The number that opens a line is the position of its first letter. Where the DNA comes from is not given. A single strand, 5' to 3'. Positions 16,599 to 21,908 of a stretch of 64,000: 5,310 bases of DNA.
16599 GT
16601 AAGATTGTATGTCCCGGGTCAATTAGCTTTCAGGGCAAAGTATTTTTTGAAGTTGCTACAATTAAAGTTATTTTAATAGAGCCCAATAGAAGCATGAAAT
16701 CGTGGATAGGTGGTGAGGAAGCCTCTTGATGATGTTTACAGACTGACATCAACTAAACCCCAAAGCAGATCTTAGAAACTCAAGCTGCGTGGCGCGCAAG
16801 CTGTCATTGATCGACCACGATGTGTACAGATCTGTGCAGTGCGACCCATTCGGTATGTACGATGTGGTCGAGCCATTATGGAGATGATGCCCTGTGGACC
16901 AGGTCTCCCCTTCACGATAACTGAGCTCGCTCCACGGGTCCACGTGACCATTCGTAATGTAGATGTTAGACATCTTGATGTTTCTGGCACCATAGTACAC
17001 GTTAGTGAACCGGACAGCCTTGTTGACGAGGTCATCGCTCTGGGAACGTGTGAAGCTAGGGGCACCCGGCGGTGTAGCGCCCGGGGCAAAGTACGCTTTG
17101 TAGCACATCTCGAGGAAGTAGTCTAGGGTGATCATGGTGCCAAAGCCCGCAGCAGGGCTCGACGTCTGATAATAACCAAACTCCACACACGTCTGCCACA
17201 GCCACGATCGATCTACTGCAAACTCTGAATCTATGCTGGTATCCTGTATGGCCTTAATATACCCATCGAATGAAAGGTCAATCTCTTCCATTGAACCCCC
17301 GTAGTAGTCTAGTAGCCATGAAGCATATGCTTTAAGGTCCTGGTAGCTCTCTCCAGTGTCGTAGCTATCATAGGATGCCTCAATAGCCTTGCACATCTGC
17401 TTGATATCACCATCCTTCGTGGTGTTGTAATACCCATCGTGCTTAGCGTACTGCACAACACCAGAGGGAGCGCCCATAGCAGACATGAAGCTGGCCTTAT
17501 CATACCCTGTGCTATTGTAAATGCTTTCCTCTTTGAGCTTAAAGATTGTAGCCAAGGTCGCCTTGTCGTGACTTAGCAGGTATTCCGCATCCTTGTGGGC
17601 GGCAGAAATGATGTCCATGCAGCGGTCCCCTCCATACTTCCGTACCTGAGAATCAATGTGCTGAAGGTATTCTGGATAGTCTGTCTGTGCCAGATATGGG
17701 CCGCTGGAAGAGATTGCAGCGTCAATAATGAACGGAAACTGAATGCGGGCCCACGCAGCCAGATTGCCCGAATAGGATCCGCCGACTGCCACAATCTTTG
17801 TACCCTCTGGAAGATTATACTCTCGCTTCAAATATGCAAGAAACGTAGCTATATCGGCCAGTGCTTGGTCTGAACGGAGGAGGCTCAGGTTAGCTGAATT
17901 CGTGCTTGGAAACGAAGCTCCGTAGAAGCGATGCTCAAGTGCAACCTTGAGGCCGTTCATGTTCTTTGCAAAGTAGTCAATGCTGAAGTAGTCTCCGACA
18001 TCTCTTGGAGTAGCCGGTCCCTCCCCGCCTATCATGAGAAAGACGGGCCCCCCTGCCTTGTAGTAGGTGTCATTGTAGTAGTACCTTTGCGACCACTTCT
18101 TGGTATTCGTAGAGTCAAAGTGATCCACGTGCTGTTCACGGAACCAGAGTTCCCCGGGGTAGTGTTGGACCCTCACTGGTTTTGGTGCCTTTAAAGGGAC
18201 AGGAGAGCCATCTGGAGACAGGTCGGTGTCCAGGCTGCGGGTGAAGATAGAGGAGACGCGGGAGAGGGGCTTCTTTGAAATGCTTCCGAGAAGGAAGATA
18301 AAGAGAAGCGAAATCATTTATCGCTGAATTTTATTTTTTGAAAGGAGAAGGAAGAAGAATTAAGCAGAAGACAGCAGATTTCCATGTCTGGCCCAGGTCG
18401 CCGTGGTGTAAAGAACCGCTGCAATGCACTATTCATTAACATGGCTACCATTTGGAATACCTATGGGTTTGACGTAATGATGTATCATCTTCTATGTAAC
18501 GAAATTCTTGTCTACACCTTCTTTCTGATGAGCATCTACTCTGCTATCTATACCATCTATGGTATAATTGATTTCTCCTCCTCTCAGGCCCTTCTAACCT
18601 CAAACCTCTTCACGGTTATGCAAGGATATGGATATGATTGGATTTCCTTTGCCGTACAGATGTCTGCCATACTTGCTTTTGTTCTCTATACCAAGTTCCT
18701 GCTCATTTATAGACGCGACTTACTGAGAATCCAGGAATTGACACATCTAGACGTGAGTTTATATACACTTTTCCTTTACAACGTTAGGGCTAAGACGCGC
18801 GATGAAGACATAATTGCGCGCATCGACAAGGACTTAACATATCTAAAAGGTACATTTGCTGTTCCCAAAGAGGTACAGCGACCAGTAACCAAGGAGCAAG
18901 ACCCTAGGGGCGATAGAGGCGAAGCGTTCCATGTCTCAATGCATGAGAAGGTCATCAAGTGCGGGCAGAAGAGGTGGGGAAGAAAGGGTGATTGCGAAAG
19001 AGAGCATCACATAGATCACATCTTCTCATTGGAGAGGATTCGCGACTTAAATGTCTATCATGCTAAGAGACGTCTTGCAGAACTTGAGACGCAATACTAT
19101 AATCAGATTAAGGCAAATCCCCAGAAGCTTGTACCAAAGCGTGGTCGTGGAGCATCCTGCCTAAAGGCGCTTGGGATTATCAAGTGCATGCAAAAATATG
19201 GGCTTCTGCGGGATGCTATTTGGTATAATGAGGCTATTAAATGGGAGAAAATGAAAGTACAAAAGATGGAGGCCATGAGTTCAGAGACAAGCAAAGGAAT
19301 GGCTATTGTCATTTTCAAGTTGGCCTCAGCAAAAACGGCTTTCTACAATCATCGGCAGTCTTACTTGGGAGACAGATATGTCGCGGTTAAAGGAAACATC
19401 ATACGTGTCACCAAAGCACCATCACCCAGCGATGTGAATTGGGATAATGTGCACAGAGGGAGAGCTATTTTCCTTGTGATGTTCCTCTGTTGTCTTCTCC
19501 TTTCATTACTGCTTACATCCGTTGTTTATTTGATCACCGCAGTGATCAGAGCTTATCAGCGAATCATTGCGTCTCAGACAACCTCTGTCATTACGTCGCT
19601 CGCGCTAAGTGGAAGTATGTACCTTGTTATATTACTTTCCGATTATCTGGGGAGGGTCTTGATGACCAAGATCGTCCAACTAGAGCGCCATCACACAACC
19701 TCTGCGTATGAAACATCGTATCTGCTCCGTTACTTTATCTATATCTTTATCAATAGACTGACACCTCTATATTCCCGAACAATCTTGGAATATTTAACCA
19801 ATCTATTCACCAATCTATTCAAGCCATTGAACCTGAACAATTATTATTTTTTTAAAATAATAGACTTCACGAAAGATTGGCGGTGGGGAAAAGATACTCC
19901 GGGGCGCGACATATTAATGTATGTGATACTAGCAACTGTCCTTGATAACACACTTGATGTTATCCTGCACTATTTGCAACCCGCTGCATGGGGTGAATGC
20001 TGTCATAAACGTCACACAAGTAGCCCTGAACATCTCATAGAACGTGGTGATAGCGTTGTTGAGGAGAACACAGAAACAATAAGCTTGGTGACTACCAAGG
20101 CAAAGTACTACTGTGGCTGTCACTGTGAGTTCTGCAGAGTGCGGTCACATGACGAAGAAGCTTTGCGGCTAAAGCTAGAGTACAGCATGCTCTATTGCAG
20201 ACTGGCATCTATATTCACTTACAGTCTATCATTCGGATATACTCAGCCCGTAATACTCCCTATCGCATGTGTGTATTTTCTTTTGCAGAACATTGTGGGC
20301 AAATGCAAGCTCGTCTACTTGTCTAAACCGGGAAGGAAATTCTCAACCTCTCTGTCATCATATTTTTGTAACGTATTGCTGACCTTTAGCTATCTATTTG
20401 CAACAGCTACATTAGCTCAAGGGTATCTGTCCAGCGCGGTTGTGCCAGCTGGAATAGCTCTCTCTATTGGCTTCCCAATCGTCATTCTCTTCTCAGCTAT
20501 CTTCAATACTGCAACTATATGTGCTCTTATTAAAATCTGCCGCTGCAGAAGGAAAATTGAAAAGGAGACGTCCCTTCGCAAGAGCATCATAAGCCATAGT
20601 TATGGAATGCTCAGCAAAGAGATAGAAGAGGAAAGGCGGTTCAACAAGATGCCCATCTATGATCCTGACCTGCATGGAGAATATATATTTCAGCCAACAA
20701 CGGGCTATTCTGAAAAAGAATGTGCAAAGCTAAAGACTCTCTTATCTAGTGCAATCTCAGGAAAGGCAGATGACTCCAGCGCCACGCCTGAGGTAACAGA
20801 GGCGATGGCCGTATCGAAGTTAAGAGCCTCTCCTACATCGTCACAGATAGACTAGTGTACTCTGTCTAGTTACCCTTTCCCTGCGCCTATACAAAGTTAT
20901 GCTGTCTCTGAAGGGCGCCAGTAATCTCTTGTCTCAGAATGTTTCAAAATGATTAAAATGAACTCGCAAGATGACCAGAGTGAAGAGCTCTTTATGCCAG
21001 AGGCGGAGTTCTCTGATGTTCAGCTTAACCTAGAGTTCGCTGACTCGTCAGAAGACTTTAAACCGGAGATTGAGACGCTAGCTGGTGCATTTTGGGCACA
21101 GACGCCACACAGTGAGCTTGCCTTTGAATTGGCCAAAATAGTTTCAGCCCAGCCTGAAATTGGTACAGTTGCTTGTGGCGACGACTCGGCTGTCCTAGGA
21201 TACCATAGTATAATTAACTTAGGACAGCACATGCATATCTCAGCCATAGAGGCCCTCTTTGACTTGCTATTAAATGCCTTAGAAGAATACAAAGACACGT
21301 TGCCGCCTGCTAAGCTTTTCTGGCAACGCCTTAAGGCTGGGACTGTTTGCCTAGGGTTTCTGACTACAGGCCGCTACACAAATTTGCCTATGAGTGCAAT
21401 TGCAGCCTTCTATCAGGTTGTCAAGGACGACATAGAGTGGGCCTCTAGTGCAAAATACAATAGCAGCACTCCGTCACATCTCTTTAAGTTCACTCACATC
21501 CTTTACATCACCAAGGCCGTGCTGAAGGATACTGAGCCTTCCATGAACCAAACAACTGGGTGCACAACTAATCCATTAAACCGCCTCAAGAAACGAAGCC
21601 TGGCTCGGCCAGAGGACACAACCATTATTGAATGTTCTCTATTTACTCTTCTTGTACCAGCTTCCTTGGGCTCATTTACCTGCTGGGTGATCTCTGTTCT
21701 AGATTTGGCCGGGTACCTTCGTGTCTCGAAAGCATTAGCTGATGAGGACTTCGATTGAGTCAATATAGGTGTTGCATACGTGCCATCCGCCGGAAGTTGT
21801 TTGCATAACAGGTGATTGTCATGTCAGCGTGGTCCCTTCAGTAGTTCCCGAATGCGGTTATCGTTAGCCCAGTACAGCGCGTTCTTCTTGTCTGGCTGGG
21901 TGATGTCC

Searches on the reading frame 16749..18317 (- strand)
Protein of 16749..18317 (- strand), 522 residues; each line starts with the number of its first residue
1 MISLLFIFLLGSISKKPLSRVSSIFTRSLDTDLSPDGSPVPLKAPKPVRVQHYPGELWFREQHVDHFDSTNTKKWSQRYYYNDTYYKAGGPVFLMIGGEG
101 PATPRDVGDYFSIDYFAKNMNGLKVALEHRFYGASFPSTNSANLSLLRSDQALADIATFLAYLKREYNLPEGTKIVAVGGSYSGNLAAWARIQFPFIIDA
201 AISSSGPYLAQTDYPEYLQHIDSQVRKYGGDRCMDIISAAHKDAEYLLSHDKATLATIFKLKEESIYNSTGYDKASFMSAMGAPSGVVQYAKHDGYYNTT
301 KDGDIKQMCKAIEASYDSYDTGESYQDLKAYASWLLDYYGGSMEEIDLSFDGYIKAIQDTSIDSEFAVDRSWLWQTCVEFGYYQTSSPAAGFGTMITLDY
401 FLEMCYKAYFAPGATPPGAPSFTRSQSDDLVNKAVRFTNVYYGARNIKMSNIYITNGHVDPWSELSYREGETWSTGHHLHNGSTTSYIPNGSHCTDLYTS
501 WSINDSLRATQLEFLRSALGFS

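Call 54: search_protein_families(library=pfam, proteins=[window:16749-18317:-], max_evalue=0.001)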
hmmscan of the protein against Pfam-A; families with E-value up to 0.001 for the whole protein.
window:16749-18317:- (522 aa): 2 families
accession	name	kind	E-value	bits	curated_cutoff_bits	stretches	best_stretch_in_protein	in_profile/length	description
PF05577.18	Peptidase_S28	-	1.3e-95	321.2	25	1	62-500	1-419/434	Serine carboxypeptidase S28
PF00561.26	Abhydrolase_1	-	0.00067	19.8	25.8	0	125-212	31-103/245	alpha/beta hydrolase fold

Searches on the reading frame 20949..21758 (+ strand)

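Call 54: search_protein_families(library=pfam, proteins=[window:20949-21758:+], max_evalue=0.001)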
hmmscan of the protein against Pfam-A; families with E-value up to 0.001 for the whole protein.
window:20949-21758:+ (269 aa): 1 family
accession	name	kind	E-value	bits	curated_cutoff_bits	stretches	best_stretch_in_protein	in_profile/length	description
PF13862.11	BCCIP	-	4.7e-17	62.9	27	1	24-207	2-175/205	BCCIP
